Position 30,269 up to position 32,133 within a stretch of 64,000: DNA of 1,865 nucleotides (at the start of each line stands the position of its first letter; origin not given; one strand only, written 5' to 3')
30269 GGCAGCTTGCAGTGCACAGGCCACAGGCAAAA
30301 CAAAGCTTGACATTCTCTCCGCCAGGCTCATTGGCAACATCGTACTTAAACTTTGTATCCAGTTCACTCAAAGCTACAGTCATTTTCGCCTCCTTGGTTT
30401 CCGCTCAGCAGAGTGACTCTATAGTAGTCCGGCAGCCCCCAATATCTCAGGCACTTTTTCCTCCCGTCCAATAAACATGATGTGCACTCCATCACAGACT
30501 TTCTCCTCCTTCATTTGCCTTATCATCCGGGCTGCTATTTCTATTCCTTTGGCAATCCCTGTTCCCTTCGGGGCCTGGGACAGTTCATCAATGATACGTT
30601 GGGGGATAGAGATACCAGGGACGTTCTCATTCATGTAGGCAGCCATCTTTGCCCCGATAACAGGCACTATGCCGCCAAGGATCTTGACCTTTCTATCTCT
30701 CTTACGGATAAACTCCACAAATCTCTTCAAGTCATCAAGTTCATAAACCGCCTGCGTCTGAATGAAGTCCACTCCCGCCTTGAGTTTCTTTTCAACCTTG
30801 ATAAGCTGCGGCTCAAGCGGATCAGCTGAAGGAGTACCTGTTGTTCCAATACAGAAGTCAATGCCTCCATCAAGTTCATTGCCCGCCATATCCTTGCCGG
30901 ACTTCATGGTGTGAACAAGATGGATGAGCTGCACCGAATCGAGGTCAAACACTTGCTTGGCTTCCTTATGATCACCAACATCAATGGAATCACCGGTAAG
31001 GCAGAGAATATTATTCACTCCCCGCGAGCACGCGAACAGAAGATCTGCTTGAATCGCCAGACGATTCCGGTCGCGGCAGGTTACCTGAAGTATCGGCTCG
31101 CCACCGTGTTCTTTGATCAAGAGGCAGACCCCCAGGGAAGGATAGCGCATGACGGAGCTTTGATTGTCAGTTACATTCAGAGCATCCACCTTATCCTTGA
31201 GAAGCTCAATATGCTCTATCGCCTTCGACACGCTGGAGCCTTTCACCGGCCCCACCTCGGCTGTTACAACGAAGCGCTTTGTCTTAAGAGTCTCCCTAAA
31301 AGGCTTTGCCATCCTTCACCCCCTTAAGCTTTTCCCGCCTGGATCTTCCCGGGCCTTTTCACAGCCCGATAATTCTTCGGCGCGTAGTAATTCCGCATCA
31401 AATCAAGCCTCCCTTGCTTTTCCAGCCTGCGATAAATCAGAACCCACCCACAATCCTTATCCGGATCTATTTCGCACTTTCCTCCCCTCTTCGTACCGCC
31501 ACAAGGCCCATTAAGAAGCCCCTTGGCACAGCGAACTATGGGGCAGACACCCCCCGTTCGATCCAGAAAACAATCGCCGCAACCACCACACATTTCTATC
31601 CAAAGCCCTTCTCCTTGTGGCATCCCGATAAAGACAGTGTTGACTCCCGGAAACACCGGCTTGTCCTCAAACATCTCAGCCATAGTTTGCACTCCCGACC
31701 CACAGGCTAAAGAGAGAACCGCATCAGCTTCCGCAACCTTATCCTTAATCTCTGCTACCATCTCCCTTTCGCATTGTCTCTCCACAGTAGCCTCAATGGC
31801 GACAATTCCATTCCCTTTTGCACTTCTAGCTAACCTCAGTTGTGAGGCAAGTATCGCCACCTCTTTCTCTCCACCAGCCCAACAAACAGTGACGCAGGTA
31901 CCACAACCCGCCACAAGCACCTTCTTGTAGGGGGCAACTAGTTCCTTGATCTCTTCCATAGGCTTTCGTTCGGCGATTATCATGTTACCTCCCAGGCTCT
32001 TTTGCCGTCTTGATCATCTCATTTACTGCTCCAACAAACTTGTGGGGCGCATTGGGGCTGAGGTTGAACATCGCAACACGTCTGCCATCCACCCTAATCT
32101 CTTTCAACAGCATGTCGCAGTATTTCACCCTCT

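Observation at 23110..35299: Two parallel Hdr-like modules related by gene fission/fusion, linked to MetFV and lacking HdrB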

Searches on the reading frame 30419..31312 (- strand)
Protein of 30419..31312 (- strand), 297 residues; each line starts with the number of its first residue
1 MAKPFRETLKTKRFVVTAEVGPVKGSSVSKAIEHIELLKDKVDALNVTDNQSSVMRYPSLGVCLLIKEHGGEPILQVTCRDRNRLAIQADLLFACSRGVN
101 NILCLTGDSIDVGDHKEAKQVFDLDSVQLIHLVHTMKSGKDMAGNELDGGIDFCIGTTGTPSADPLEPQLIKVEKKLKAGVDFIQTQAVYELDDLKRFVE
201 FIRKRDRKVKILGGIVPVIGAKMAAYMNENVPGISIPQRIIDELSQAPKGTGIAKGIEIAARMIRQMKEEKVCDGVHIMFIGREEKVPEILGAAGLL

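Call 3: search_protein_families(library=pfam, proteins=[window:30419-31312:-], max_evalue=0.01)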
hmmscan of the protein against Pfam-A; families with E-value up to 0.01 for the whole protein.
window:30419-31312:- (297 aa): 1 family
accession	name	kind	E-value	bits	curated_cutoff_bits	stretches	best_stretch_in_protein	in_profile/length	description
PF02219.23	MTHFR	-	3e-37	129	24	1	6-294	3-286/287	Methylenetetrahydrofolate reductase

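Call 36: search_protein_families(library=ncbifam, proteins=[window:30419-31312:-], max_evalue=0.00001)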
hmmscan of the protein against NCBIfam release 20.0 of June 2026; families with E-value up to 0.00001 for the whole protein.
window:30419-31312:- (297 aa): 4 families
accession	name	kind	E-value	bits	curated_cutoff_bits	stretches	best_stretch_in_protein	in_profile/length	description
NF006396.0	PRK08645.1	equivalog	3.2e-66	223.7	453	1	4-279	313-586/611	bifunctional homocysteine S-methyltransferase/methylenetetrahydrofolate reductase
TIGR00676.1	fadh2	equivalog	1.2e-23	83.8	293.7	1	28-291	14-271/275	methylenetetrahydrofolate reductase [NAD(P)H]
TIGR00677.1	fadh2_euk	equivalog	3.9e-19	69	310.05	1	72-296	61-277/281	methylenetetrahydrofolate reductase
NF006950.0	PRK09432.1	equivalog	1e-08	34.8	382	1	30-278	43-274/296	methylenetetrahydrofolate reductase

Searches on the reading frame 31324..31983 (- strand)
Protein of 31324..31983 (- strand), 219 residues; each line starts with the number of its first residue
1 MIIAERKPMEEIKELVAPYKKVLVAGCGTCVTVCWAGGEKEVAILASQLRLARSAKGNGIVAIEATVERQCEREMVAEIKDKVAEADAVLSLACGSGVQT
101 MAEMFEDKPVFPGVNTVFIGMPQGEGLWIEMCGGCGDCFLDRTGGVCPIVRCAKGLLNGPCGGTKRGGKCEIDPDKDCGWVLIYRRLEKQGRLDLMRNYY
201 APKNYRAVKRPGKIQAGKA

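Call 3: search_protein_families(library=pfam, proteins=[window:31324-31983:-], max_evalue=0.01)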
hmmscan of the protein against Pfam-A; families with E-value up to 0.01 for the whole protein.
window:31324-31983:- (219 aa): 2 families
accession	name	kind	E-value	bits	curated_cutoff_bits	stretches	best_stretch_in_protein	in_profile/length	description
PF12225.13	DUF5981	-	9.9e-34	115.3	23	1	111-205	1-94/95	Methylene-tetrahydrofolate reductase C terminal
PF18178.6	Cap17-like_N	-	0.0079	15.9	26.6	1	39-112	92-165/232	ATP nucleosidase Cap17-like, N-terminal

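Call 36: search_protein_families(library=ncbifam, proteins=[window:31324-31983:-], max_evalue=0.00001)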
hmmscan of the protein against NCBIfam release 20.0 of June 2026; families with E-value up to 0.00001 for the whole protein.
window:31324-31983:- (219 aa): 0 families
